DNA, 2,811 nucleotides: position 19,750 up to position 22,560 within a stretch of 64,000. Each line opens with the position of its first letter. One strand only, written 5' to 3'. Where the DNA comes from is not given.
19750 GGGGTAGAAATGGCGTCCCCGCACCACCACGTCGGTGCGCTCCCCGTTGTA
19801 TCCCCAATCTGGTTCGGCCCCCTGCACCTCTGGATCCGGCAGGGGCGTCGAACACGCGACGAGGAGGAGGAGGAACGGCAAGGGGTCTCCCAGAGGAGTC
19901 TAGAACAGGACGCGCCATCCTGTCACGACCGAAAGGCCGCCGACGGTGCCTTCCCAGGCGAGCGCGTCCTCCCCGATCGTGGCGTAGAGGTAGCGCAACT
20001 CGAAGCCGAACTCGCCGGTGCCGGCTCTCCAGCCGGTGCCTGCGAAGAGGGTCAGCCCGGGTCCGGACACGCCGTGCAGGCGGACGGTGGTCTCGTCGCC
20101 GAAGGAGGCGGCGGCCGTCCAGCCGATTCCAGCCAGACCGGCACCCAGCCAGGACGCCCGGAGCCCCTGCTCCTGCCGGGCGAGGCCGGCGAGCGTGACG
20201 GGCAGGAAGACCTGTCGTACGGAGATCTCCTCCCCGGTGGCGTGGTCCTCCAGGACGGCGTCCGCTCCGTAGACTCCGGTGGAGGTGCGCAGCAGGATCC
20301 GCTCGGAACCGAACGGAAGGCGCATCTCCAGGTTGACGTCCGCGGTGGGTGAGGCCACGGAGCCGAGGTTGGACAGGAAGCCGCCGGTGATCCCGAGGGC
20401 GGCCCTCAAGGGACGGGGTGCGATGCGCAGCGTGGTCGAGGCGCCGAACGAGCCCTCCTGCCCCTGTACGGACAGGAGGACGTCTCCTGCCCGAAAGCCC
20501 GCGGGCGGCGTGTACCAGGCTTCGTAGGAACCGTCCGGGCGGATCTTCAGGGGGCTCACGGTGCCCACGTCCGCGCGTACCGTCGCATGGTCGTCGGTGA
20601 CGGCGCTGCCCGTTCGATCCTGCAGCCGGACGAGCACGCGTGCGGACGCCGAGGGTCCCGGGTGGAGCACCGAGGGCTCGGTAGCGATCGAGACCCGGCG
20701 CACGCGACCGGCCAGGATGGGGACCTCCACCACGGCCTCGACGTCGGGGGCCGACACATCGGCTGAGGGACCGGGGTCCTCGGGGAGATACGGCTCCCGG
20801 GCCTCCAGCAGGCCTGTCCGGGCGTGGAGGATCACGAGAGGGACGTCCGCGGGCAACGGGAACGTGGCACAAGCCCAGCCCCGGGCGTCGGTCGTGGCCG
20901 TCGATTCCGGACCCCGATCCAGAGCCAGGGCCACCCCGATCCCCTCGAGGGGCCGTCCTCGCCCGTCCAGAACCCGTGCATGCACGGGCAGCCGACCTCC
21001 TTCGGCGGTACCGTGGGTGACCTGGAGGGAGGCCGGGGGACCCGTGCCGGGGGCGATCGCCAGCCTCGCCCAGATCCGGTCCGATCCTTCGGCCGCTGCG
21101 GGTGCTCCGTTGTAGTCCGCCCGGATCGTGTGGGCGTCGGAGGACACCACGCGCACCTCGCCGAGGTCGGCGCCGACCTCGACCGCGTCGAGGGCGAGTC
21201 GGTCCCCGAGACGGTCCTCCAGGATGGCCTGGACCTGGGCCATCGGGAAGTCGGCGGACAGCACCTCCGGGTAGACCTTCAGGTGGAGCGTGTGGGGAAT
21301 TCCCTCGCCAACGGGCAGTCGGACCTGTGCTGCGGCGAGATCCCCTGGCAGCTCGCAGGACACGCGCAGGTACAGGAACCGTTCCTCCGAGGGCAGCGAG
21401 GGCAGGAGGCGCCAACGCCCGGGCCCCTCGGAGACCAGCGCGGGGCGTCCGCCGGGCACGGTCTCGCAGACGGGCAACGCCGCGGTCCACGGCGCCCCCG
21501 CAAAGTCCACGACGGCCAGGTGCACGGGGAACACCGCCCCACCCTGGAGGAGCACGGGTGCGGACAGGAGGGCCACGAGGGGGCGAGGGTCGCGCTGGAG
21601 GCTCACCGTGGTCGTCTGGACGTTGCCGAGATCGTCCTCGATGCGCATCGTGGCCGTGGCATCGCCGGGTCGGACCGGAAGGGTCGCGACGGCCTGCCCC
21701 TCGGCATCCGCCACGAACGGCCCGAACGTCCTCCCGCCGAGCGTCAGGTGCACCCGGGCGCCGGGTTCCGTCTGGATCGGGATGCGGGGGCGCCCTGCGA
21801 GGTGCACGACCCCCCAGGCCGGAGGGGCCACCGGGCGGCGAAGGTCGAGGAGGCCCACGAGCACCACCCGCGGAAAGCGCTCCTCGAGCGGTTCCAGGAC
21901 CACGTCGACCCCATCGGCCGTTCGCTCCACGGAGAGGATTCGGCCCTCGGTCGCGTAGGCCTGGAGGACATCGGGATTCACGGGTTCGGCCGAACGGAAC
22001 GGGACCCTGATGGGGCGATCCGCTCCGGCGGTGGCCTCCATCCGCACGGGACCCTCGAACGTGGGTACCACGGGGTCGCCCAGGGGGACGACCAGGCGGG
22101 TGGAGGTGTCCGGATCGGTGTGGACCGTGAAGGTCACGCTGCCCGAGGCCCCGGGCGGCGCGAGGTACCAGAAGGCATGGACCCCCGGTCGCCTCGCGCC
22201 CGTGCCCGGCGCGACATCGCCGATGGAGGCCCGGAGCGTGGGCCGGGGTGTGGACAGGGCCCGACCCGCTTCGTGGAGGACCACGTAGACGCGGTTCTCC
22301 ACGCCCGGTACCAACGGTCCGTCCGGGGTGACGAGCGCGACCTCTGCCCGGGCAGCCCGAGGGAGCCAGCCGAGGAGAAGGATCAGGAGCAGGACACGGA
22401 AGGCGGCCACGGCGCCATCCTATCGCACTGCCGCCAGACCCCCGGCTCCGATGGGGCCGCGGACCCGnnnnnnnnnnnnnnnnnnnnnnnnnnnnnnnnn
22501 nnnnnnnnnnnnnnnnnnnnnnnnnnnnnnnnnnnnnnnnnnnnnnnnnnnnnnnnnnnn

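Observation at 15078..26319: Seven-gene, 11-kb envelope-spanning sensory operon with three kinases, one receiver and no output domain, not assignable to a known system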

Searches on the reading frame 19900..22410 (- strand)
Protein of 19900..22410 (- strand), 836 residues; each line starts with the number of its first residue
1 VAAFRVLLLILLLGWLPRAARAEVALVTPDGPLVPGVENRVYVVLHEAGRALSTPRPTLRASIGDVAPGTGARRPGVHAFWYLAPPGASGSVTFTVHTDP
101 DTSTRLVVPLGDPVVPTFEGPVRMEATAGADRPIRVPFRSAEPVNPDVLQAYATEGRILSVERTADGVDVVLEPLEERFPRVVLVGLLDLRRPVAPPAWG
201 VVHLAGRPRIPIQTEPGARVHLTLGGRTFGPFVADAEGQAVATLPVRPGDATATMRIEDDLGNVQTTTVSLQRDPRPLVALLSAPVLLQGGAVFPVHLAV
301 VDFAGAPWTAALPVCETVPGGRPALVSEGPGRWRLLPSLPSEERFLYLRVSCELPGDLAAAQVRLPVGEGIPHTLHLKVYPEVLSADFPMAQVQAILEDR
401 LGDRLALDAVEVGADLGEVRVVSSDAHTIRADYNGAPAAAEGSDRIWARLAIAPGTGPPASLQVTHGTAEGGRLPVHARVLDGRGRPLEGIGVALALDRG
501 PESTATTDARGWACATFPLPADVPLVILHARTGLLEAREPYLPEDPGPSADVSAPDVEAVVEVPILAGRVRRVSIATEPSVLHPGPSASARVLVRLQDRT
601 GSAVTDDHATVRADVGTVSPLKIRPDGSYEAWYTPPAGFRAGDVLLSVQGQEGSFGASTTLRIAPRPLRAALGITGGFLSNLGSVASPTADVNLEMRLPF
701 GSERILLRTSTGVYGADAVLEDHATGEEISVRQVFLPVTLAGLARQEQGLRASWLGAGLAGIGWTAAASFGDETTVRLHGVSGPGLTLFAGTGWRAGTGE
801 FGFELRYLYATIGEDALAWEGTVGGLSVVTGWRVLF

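Call 5: search_protein_families(library=pfam, proteins=[window:19900-22410:-], max_evalue=0.01)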
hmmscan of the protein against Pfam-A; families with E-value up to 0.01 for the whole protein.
window:19900-22410:- (836 aa): 3 families
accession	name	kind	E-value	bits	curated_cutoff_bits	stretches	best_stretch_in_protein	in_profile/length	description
PF09134.16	Invasin_D3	-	4.1e-07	30.9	33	0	587-654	19-88/98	Invasin, domain 3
PF02369.22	Big_1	-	1.1e-05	25.8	34.9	1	475-517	20-66/93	Bacterial Ig-like domain (group 1)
PF13620.12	CarboxypepD_reg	-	0.0034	18.1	32.3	0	476-512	2-39/82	Carboxypeptidase regulatory-like domain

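Call 6: search_protein_families(library=ncbifam, proteins=[window:19900-22410:-], max_evalue=0.01)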
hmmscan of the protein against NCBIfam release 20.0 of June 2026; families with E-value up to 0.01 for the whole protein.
window:19900-22410:- (836 aa): 0 families

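Call 10: find_homologous_proteins(query=window:19900-22410:-)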
Query window:19900-22410:- (836 aa): 16 proteins with E <= 0.001 among 8000 candidates.
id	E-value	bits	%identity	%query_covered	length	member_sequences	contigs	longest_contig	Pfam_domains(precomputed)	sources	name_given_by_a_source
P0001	0.0e+0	1838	100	100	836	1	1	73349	PF02369.23,PF09134.17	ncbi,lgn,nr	ncbi:MAG: hypothetical protein JXB39_14120 [Deltaproteobacteria bacterium]|nr:hypothetical protein [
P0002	0.0e+0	1121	65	98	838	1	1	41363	PF02369.23,PF09134.17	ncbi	-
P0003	5.3e-213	728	46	97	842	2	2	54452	PF09134.17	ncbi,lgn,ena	-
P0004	3.7e-201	689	46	98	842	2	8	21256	PF09134.17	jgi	jgi:hypothetical protein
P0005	1.0e-199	684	45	99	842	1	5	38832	PF02369.23,PF09134.17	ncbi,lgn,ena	-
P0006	1.8e-191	656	44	99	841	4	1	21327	-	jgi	jgi:hypothetical protein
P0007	1.1e-113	399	36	88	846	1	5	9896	PF09134.17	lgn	-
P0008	8.4e-112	393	36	99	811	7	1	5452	PF02369.23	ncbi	-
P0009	2.0e-109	385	36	86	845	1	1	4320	PF09134.17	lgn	-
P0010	2.9e-108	381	36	88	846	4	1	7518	PF09134.17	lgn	-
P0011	2.5e-105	372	35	95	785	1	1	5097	-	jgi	-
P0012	1.5e-100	356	34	97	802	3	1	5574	PF02369.23,PF09134.17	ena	-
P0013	2.1e-96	342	35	86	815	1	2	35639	PF09134.17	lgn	-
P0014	5.7e-96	341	34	89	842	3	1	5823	PF09134.17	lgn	-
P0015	2.6e-14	70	28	31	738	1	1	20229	PF09134.17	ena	-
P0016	1.7e-6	45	27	62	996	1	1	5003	PF02369.23,PF09134.17,PF00630.26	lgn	-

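Call 11: find_encoding_contigs(protein=P0002, flank=10000, max_places=2)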
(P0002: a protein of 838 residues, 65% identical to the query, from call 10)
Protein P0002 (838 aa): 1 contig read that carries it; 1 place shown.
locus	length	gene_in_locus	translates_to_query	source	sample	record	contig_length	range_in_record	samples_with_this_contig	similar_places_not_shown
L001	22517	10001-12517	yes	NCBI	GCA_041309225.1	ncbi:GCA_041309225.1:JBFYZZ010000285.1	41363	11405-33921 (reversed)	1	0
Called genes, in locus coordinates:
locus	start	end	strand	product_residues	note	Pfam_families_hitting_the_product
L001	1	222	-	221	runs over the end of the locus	PF04542:Sigma70_r2, PF04545:Sigma70_r4, PF08281:Sigma70_r4_2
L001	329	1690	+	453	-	PF13428:TPR_14 (faint), PF14559:TPR_19 (faint)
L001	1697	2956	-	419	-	PF14238:DUF4340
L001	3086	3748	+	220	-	PF01025:GrpE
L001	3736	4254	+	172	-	PF00588:SpoU_methylase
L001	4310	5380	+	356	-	PF00483:NTP_transferase, PF12804:NTP_transf_3, PF22640:ManC_GMP_beta-helix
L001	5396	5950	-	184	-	PF13202:EF-hand_5 (faint)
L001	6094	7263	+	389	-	PF00072:Response_reg, PF00512:HisKA, PF02518:HATPase_c, PF14501:HATPase_c_5 (weak)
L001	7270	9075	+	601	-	PF00672:HAMP, PF00512:HisKA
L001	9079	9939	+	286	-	PF04773:FecR (weak)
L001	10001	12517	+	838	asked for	PF02369:Big_1 (faint), PF09134:Invasin_D3 (faint)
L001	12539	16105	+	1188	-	PF13860:FlgD_ig (faint), PF13205:Big_5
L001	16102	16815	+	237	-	PF00512:HisKA (weak), PF13581:HATPase_c_2 (faint), PF02518:HATPase_c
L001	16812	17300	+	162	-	PF07719:TPR_2 (faint), PF13181:TPR_8 (faint), PF13431:TPR_17 (faint), PF13432:TPR_16, PF14559:TPR_19 (faint)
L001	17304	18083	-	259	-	PF01503:PRA-PH (faint), PF03819:MazG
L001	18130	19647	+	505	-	PF00069:Pkinase, PF07714:PK_Tyr_Ser-Thr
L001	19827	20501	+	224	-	PF02224:Cytidylate_kin, PF13189:Cytidylate_kin2 (weak), PF13238:AAA_18, PF13207:AAA_17 (faint)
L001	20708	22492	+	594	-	PF17092:PCB_OB (faint), PF00575:S1, PF13509:S1_2 (faint), PF21710:Spt6_S1 (faint), PF23459:S1_RRP5 (faint), PF00575:S1, PF24685:OB_RRP5_4th (faint), PF00575:S1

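Call 12: find_encoding_contigs(protein=P0003, flank=10000, max_places=2)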
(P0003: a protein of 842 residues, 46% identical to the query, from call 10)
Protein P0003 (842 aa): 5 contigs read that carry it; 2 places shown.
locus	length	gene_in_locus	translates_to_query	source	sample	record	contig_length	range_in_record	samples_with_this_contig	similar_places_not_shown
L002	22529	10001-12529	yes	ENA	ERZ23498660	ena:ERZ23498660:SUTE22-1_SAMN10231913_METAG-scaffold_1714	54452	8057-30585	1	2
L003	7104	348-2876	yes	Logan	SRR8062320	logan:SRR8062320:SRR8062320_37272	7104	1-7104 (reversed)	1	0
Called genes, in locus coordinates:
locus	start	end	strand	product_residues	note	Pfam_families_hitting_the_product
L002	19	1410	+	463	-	-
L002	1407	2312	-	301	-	PF14238:DUF4340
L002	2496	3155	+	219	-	-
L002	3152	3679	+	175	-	PF00588:SpoU_methylase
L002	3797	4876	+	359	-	PF00483:NTP_transferase, PF12804:NTP_transf_3, PF22640:ManC_GMP_beta-helix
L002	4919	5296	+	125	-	-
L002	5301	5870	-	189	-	-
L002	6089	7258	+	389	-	PF00072:Response_reg, PF00512:HisKA, PF02518:HATPase_c, PF14501:HATPase_c_5 (weak)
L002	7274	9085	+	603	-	PF00672:HAMP, PF00512:HisKA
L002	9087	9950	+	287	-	PF04773:FecR (weak)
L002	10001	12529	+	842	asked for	PF09134:Invasin_D3 (faint)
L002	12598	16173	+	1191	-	PF13205:Big_5 (weak)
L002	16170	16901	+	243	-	PF02518:HATPase_c, PF14501:HATPase_c_5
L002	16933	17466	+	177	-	PF07719:TPR_2 (faint), PF13432:TPR_16 (weak), PF14559:TPR_19 (faint)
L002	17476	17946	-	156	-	PF04186:FxsA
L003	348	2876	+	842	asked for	PF09134:Invasin_D3 (faint)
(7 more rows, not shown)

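Call 13: find_encoding_contigs(protein=P0013, flank=10000, max_places=2)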
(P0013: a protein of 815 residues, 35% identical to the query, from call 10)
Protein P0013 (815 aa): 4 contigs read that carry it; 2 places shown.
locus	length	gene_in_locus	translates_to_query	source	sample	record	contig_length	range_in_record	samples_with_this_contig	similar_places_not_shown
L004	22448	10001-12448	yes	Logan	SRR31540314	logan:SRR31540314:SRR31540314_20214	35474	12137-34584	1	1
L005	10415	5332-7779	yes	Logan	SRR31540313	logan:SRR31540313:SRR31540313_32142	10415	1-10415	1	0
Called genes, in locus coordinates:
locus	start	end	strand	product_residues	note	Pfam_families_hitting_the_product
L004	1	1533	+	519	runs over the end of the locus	PF07719:TPR_2 (faint)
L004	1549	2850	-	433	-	PF14238:DUF4340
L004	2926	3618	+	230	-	PF01025:GrpE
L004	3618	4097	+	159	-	PF00588:SpoU_methylase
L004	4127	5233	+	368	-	PF00483:NTP_transferase, PF12804:NTP_transf_3, PF22640:ManC_GMP_beta-helix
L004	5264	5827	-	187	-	-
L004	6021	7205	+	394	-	PF00072:Response_reg, PF00512:HisKA (weak), PF02518:HATPase_c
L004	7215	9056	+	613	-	PF00672:HAMP, PF00512:HisKA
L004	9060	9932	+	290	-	PF04773:FecR (weak)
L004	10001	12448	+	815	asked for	PF09134:Invasin_D3 (weak)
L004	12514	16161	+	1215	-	PF13205:Big_5 (weak), PF13860:FlgD_ig (weak)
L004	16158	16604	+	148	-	-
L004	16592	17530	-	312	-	PF00561:Abhydrolase_1, PF12146:Hydrolase_4, PF12697:Abhydrolase_6, PF06821:Ser_hydrolase (faint), PF08386:Abhydrolase_4 (weak)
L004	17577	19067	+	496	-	-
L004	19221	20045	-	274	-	PF07719:TPR_2 (faint), PF13432:TPR_16 (faint), PF14559:TPR_19 (faint), PF00515:TPR_1 (faint), PF06262:Zincin_1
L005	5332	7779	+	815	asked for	PF09134:Invasin_D3 (weak)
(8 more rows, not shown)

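Call 32: search_protein_representatives(alignment_id=A1)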
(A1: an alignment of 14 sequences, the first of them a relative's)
Query: 14 sequences, 839 profile positions. Proteins with E-value up to 0.001 (for the whole library): 2597; up to 1e-10: 1380; up to 1e-30: 353. The best 150 are listed.
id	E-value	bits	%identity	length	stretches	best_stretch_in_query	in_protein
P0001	0.0e+00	1144.4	-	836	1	2-839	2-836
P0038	0.0e+00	1139.5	-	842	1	6-839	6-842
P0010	0.0e+00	1138.6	-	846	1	1-839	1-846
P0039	5.7e-270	914.6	-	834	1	9-839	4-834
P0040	6.4e-262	887.9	-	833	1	11-839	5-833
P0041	2.2e-257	872.9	-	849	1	7-839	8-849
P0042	2.0e-250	849.9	-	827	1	12-839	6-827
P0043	4.6e-248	842.1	-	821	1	22-839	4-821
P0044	2.6e-246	836.3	-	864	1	5-839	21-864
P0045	1.6e-239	813.8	-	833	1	9-839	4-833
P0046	4.4e-239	812.4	-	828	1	14-839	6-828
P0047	1.7e-238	810.4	-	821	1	11-839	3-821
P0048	9.7e-235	798.0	-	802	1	16-839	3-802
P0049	4.9e-227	772.5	-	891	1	16-839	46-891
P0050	9.9e-226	768.2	-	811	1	16-839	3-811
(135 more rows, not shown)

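Call 33: predict_structure(alignment_id=A1)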
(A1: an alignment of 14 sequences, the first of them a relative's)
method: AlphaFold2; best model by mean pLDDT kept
length: 836 residues; sequences in the alignment: 14
mean_pLDDT: 87.4   pTM: 0.62
mean pLDDT of the five models: 87.4, 86.0, 85.1, 85.0, 84.6
residues with pLDDT >= 90: 455; 70-90: 324; 50-70: 52; < 50: 5
segments of 3 or more residues with pLDDT < 50: 15-19
pLDDT, mean of each block of 10 residues (from residue 1): 63 50 88 88 91 85 86 79 87 88 89 89 87 92 87 94 94 89 93 90 90 92 89 92 88 90 90 84 72 84 93 87 85 83 71 92 79 90 87 91 85 95 88 91 94 87 92 94 88 94 95 94 91 92 90 92 84 91 89 88 80 93 88 91 93 85 90 94 83 90 88 86 74 91 91 95 86 76 90 90 93 59 86 92
secondary structure, 60 per line:
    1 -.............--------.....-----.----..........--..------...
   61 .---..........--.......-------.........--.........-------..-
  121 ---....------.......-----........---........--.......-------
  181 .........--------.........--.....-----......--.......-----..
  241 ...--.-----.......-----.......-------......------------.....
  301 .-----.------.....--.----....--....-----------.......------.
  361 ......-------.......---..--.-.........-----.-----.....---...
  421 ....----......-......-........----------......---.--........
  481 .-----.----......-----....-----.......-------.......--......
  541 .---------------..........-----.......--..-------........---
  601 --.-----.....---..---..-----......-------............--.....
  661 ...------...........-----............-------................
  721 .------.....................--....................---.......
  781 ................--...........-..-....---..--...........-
elements in order (helices of 4 or more, strands of 3 or more residues): H2-14 E23-27 E38-47 E58-61 E65-74 E77-83 E91-99 E102-110 E124-127 E134-140 E149-153 E157-164 E167-173 E181-189 E198-206 E209-213 E219-224 E227-233 E239-243 E252-258 E264-270 E278-283 E296-301 E314-318 E326-329 E332-335 E347-353 E360-366 E374-380 E390-398 E410-414 E418-424 E429-434 H436-441 E443-450 E461-466 E473-481 E492-497 E503-506 E512-518 E526-532 E535-541 E557-566 E572-578 E590-597 E609-613 E629-634 E642-650 E656-663 E670-680 E686-697 E705-721 E728-748 E751-770 E774-796 E799-809 H814-817 E825-835
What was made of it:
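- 19900..22410 (-): D: exported protein with seven Ig-like domains (about residues 23-663) and a C-terminal 8-stranded outer-membrane barrel (about 670-836) ending in Phe. AlphaFold2 model, mean pLDDT 87.4, with 8 long C-terminal strands (call 33).
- On Fec-type cell-surface signalling: The D model has an 8-stranded barrel (call 33).
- On Autotransporters (type V secretion): The model has 8 barrel strands and no linker helix (call 33).
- The D model has pLDDT 87 with 8 barrel strands (call 33). D has invasin-type Ig domains and a C-terminal barrel (calls 5, 33). The barrel of D has 8 strands, not the 12 of autotransporters or the 22 of TonB-dependent receptors, and has no linker helix (call 33).
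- Tried and rejected: Autotransporter: the barrel has 8 strands (call 33).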

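Call 36: fold_search(model_id=the predicted structure, library=pdb)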
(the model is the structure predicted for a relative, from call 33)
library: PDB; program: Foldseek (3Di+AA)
matches with E <= 10: 1676; with E <= 0.001: 165
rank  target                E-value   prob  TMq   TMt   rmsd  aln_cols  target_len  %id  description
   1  4u4j                  2.9e-11  1.00  0.12  0.07  50.6      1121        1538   10  Crystal structure of Salmonella alpha-2-macroglobulin mutant Y1175G (released 2014-09-17)
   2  3b43                  1.2e-10  1.00  0.16  0.21  57.3       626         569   11  I-band fragment I65-I70 from titin (released 2008-01-22)
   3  4u48                  3.3e-10  1.00  0.12  0.08  51.8      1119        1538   10  Crystal structure of Salmonella alpha-2-macroglobulin (released 2014-09-17)
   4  9ijj_4I               5.6e-10  1.00  0.15  0.05  71.3      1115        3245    9  In situ structure of the central apparatus in mouse sperm axoneme. (released 2025-06-04)
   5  8s3o_A                5.9e-10  1.00  0.12  0.09  42.7       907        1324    9  Structure of native human CD109 (released 2025-03-05)
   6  9ijj_4G               8.9e-10  1.00  0.14  0.04  76.8      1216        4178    9  In situ structure of the central apparatus in mouse sperm axoneme. (released 2025-06-04)
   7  9fx2                  1.1e-09  1.00  0.12  0.09  45.3       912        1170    8  Structure of methylamine activated CD109 (released 2025-03-19)
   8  9ijj_h                1.2e-09  1.00  0.14  0.09  36.9      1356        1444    8  In situ structure of the central apparatus in mouse sperm axoneme. (released 2025-06-04)
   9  1e07                  1.2e-09  1.00  0.13  0.16  65.8       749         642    8  Model of human carcinoembryonic antigen by homology modelling and curve-fitting to experimental solution scattering data (released 2000-07-04)
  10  8k3j_A                1.4e-09  1.00  0.12  0.16  27.2       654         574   11  Structure of human CNTN2 immunoglobulin domains 1-6 homo-dimer (released 2024-07-17)
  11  8ayh_B                2.1e-09  1.00  0.12  0.11  49.3      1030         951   11  Structure of Complement C5 in Complex with small molecule inhibitor and CVF (released 2022-12-21)
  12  8oq3_A                2.5e-09  1.00  0.11  0.07  48.3       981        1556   11  Structure of methylamine treated human complement C3 (released 2024-02-21)
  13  8a0y_A                2.8e-09  1.00  0.14  0.18  27.6       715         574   11  Crystal structure of mouse contactin 2 immunoglobulin domains (released 2023-11-01)
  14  9ijj_4H               4.4e-09  1.00  0.14  0.04  77.4      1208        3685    9  In situ structure of the central apparatus in mouse sperm axoneme. (released 2025-06-04)
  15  7ol2_A                6.9e-09  1.00  0.12  0.16  29.4       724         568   12  Crystal structure of mouse contactin 1 immunoglobulin domains (released 2022-12-14)
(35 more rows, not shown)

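Call 42: find_related_loci(query=A1, collection=genome_contigs, flank=10000)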
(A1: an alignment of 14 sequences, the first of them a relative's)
Query A1 (836 aa) in genome_contigs; peptide patterns used: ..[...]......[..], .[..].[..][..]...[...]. (x = any residue, [..] = any of these).
101 stretches matched a pattern; 26 encode a relative of the query (tblastn E <= 1e-3); 26 distinct loci.
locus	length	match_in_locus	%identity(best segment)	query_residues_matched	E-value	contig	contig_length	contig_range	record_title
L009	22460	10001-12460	65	17-836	0e+0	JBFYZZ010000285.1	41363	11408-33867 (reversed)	MAG: Deltaproteobacteria bacterium isolate PPR_0452 k121_7345752, whole genome shotgun sequence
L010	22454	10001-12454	46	22-836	0e+0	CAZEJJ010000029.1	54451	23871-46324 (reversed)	MAG TPA_asm: uncultured Enterobacterales bacterium isolate binchicken_co141_421 genome assembly, contig: NODE_2498_lengt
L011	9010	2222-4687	45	18-836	0e+0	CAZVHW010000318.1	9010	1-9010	MAG TPA_asm: uncultured Enterobacterales bacterium isolate SRP308112_co1_406 genome assembly, contig: NODE_14822_length_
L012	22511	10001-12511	41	1-836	0e+0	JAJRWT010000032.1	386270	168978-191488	MAG: Myxococcota bacterium isolate Dive96_bin2.54 k141_1211702, whole genome shotgun sequence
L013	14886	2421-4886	45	12-836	0e+0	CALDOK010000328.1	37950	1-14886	MAG TPA_asm: uncultured proteobacterium isolate ERR2206791_bin.36_CONCOCT_v1.1_MAG genome assembly, contig: ERZ890953.17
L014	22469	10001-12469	45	17-836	0e+0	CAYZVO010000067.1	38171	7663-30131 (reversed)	MAG TPA_asm: uncultured Enterobacterales bacterium isolate binchicken_co141_545 genome assembly, contig: NODE_4746_lengt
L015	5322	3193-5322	46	23-729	2e-179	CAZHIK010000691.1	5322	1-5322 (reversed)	MAG TPA_asm: uncultured Enterobacterales bacterium isolate SRP167671_co1_110 genome assembly, contig: NODE_18216_length_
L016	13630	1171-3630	35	7-836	3e-117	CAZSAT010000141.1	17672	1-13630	MAG TPA_asm: uncultured Enterobacterales bacterium isolate binchicken_co46_602 genome assembly, contig: NODE_5906_length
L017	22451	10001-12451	36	9-836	2e-115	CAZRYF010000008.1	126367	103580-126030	MAG TPA_asm: uncultured Enterobacterales bacterium isolate SRP200020_co5_396 genome assembly, contig: NODE_165_length_12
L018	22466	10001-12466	35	6-836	1e-111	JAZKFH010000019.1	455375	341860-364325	MAG: Myxococcota bacterium isolate DC_HB_02_SPN181219-bin069 DCHB02SPN_B069_0_000000000019, whole genome shotgun sequenc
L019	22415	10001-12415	36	22-836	4e-108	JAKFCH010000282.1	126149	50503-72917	MAG: Deltaproteobacteria bacterium isolate LC016 contig-124_92, whole genome shotgun sequence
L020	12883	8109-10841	38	144-836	5e-108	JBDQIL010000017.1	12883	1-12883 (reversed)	MAG: Myxococcota bacterium isolate SFB_27D_18OOND_coas_9 k141_2190336_length_12883_cov_114.0000, whole genome shotgun se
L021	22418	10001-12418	35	23-836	4e-106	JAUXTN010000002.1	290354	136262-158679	MAG: Pseudomonadota bacterium isolate C13_maxbin.099 C13_k141_100625, whole genome shotgun sequence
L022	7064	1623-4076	35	7-836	8e-106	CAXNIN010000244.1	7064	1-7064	MAG: Myxococcota bacterium isolate ME-09jul19-40 genome assembly, contig: ME-09jul19-C16530, whole genome shotgun sequen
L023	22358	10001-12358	35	25-836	4e-102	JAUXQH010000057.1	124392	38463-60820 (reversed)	MAG: Pseudomonadota bacterium isolate C12_concoct.bin.32 C12_k141_119588, whole genome shotgun sequence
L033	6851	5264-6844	33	8-533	2e-52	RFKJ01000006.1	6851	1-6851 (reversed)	MAG: Deltaproteobacteria bacterium isolate J125 k99_9168, whole genome shotgun sequence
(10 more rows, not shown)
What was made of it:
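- All close relatives are MAGs of one group (call 42).
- Tried and rejected: The genome scan was run with the closer alignment A1 (call 42).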
